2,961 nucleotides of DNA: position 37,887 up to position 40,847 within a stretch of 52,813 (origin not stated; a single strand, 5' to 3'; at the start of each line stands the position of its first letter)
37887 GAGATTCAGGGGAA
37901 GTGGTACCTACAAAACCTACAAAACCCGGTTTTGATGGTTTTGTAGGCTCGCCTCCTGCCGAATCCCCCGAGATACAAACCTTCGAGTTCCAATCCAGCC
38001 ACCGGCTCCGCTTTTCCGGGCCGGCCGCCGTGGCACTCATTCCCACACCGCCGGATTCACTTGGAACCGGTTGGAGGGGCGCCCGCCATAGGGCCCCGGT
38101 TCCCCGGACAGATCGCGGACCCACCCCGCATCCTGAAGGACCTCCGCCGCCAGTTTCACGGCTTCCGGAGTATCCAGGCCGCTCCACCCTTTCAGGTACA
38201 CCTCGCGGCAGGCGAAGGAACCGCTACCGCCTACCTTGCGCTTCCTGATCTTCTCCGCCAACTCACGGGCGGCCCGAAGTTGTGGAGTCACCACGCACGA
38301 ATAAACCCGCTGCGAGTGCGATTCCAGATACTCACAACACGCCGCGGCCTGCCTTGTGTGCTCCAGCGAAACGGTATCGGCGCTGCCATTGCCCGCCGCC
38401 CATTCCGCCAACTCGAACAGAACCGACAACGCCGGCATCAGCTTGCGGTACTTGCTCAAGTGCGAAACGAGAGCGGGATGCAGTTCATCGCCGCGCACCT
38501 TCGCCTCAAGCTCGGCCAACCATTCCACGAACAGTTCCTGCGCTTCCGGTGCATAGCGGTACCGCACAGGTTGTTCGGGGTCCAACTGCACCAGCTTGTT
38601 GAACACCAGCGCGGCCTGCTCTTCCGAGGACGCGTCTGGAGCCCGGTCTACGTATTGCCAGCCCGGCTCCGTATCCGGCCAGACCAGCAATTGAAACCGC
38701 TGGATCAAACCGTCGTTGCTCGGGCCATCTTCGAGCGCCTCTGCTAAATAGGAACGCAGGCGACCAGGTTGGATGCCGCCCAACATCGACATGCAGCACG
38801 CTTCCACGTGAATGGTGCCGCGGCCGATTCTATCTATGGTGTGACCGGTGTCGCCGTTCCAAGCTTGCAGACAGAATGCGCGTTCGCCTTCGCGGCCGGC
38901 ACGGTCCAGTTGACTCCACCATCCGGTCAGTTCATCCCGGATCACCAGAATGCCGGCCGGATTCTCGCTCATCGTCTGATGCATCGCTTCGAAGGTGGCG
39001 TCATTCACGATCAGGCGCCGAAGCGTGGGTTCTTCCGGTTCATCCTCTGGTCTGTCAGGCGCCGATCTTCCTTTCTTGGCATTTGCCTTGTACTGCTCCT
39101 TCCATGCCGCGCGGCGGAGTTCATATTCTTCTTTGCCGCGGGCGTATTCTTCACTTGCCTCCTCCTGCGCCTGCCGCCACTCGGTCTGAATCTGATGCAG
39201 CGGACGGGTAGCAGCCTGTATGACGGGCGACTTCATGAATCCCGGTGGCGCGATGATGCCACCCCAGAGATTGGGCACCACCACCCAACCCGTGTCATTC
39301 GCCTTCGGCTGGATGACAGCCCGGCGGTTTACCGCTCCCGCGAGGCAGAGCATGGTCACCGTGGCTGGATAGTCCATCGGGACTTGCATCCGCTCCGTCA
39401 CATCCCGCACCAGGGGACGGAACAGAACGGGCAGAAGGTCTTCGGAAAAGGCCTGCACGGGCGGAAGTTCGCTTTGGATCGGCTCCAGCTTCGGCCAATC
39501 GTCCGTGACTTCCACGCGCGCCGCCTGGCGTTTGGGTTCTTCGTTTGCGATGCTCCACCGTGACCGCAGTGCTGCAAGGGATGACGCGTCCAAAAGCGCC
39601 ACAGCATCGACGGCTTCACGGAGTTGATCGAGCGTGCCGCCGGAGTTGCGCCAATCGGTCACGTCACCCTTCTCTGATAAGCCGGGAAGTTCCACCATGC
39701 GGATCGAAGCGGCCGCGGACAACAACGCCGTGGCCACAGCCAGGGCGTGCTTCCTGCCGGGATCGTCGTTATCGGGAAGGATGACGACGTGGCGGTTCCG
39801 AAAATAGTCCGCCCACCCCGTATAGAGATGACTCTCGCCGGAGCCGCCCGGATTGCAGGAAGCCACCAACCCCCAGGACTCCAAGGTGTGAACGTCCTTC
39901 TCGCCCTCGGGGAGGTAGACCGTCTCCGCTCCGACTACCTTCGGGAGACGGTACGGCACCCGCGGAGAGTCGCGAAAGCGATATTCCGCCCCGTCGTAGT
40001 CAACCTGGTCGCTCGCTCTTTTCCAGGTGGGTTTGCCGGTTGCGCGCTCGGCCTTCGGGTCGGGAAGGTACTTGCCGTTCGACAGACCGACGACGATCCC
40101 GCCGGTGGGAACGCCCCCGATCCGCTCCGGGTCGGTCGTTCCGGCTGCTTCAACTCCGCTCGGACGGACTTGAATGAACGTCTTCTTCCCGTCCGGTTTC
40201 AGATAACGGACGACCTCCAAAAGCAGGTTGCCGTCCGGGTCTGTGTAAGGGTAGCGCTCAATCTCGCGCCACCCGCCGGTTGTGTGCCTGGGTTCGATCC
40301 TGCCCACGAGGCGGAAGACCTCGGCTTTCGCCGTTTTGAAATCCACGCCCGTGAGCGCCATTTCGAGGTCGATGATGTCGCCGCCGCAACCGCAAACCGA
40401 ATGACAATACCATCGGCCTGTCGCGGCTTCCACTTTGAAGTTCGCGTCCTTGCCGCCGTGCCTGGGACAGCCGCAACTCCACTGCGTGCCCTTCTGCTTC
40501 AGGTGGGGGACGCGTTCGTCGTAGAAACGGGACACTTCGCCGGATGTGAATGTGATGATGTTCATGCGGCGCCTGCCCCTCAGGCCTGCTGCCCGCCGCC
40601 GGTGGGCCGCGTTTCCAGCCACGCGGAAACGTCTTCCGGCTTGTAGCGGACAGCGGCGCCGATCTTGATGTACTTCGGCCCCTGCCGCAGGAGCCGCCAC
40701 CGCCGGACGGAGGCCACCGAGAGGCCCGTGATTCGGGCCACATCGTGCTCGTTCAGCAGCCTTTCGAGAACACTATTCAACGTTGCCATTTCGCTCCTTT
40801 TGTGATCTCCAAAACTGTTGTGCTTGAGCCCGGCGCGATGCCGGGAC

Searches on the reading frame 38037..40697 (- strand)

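Call 62: search_protein_families(library=pfam, proteins=[window:38037-40697:-], max_evalue=0.00001)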
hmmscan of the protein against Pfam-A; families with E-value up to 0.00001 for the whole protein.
window:38037-40697:- (886 aa): 2 families
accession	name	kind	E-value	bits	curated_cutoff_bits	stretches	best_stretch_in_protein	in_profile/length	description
PF13148.11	DUF3987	-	9.5e-89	298.5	27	1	438-800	1-363/364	Protein of unknown function (DUF3987)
PF01807.25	Zn_ribbon_DnaG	-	2.9e-09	37.1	24.9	1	65-128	24-86/98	CHC2 zinc finger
